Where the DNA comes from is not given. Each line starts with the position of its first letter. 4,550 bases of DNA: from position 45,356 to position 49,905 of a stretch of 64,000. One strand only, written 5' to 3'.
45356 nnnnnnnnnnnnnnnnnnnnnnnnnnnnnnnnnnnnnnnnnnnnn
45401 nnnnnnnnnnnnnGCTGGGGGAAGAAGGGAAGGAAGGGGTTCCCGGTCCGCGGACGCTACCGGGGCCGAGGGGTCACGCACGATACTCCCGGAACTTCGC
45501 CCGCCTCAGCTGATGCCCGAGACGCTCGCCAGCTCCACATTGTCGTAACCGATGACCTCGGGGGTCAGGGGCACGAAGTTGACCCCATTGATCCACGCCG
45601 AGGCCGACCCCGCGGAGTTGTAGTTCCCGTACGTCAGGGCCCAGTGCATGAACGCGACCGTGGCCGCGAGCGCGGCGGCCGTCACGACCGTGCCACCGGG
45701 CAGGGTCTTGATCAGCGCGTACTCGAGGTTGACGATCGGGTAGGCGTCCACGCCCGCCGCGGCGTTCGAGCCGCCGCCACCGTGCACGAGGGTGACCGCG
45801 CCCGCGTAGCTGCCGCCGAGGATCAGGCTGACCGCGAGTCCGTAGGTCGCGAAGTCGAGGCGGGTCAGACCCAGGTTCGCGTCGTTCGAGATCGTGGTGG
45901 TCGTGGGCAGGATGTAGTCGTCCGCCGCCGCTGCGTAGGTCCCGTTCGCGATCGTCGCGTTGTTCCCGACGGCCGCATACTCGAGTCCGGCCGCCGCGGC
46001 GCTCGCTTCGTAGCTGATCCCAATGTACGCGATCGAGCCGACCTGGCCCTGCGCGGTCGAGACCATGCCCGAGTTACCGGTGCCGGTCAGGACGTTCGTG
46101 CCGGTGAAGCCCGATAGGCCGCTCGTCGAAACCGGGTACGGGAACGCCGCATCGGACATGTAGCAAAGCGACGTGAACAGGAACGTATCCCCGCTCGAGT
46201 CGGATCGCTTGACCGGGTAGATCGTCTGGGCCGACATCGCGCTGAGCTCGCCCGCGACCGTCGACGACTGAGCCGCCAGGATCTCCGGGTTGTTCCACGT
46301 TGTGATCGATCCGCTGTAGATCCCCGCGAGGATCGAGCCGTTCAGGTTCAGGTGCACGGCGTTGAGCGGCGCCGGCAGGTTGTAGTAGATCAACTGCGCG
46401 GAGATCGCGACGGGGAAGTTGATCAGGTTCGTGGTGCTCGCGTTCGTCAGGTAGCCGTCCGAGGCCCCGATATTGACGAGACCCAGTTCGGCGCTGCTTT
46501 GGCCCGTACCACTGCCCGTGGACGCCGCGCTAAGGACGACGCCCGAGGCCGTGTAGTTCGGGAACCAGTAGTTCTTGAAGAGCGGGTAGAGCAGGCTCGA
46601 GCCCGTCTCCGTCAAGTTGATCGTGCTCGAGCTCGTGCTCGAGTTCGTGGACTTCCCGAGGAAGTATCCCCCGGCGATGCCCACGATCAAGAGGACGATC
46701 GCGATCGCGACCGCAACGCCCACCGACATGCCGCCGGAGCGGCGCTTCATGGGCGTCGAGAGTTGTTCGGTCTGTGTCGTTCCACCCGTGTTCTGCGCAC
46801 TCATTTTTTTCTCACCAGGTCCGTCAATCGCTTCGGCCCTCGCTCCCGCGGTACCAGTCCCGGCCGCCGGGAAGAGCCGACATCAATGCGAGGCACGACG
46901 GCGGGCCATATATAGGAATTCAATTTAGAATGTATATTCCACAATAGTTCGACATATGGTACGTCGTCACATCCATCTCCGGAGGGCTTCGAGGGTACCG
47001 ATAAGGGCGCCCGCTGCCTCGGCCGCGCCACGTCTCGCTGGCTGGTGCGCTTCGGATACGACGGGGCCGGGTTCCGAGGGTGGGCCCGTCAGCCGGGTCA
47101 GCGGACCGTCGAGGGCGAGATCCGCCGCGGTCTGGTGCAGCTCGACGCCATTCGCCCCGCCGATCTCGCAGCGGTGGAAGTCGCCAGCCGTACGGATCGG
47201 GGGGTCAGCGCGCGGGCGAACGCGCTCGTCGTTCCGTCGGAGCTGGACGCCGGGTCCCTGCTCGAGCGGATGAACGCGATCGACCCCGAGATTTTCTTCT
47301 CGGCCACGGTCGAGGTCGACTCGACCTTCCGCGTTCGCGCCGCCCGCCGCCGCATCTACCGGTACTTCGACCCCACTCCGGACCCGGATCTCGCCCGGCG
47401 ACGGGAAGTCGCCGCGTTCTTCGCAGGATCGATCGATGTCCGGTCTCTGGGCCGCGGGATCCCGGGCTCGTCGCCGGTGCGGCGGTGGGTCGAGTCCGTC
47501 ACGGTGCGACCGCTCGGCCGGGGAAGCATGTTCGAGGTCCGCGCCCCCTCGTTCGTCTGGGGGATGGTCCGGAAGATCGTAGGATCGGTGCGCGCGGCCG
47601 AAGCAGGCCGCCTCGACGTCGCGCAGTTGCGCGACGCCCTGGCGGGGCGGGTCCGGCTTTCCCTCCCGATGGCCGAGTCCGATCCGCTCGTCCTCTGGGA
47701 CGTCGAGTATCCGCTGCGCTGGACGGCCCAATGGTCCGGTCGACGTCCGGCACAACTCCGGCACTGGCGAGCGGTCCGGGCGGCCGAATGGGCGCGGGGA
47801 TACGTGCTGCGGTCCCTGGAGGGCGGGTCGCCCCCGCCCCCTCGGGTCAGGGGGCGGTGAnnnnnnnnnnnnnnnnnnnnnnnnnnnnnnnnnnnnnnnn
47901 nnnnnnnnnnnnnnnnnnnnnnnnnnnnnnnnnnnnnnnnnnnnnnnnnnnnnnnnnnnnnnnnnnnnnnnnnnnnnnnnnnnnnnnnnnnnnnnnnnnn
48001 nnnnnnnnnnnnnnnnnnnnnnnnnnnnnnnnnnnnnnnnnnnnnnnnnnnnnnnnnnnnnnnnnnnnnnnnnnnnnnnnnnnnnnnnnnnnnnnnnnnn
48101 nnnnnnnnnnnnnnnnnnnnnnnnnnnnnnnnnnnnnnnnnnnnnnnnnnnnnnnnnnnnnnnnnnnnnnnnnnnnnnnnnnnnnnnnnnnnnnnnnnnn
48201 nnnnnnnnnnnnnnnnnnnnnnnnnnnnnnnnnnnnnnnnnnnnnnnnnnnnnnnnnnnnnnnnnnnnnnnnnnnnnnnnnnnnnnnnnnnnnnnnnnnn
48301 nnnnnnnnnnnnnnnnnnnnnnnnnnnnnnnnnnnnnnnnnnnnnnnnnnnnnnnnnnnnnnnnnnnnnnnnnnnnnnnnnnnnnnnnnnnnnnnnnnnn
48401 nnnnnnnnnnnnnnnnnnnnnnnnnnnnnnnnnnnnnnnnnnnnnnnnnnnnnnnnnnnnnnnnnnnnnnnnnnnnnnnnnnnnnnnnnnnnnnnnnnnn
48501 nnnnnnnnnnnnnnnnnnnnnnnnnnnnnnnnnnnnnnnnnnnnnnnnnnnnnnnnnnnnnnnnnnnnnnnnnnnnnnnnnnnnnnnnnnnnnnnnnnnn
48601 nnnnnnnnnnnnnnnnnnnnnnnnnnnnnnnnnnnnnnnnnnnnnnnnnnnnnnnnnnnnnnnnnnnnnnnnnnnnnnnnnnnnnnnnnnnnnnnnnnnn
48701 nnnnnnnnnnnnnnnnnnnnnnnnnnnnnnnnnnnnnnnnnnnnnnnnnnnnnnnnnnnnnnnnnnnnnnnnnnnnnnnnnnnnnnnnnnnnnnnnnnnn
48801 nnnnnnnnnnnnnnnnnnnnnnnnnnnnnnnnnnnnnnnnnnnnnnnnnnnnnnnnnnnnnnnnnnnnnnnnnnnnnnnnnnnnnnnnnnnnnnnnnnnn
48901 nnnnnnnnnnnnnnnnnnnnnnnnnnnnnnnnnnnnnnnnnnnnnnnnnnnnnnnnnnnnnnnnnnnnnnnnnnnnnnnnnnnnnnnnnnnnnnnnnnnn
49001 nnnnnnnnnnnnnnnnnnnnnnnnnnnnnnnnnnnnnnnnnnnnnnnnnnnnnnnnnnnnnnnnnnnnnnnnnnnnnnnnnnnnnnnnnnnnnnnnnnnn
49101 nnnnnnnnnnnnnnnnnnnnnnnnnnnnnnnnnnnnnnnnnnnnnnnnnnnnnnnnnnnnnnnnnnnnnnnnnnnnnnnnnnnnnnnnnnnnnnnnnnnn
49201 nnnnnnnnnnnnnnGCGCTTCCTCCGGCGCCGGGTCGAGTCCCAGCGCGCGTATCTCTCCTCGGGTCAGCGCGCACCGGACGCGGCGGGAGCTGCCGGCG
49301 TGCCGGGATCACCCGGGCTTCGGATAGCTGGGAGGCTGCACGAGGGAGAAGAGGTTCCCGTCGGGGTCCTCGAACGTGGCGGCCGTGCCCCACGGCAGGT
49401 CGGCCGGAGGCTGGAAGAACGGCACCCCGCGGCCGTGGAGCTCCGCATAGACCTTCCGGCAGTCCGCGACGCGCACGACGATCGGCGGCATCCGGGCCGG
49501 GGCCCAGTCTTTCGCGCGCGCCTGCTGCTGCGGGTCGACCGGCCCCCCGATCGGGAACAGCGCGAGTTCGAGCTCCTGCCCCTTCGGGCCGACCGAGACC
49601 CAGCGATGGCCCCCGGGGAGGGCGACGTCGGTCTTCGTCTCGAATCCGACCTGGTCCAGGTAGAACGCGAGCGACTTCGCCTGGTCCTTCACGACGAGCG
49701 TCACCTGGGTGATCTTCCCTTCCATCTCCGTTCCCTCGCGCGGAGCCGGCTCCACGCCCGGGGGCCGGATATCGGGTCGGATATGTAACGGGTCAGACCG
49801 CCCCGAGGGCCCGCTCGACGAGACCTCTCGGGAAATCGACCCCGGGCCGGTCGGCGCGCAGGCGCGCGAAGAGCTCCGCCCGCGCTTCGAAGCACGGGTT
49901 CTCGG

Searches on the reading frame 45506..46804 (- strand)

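Call 27: search_protein_families(library=pfam, proteins=[window:45506-46804:-], max_evalue=0.00001)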
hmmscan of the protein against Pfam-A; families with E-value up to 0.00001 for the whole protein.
window:45506-46804:- (432 aa): 1 family
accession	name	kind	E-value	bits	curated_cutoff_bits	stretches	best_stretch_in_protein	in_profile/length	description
PF12849.12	PBP_like_2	-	4.1e-15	56.7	27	1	57-303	4-241/267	PBP superfamily domain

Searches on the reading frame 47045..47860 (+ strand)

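Call 27: search_protein_families(library=pfam, proteins=[window:47045-47860:+], max_evalue=0.00001)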
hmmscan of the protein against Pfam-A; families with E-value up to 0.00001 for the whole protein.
window:47045-47860:+ (271 aa): 1 family
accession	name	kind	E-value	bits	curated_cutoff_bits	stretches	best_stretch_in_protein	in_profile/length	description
PF01416.25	PseudoU_synth_1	-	3.7e-15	56.8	23.3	1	126-223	5-108/108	tRNA pseudouridine synthase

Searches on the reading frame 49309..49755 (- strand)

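Call 83: search_protein_families(library=pfam, proteins=[window:49309-49755:-], max_evalue=0.001)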
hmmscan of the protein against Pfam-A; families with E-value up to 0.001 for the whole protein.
window:49309-49755:- (148 aa): 1 family
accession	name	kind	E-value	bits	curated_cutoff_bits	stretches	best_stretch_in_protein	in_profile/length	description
PF00903.31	Glyoxalase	-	3.2e-16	60.2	20.6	1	14-137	1-120/121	Glyoxalase/Bleomycin resistance protein/Dioxygenase superfamily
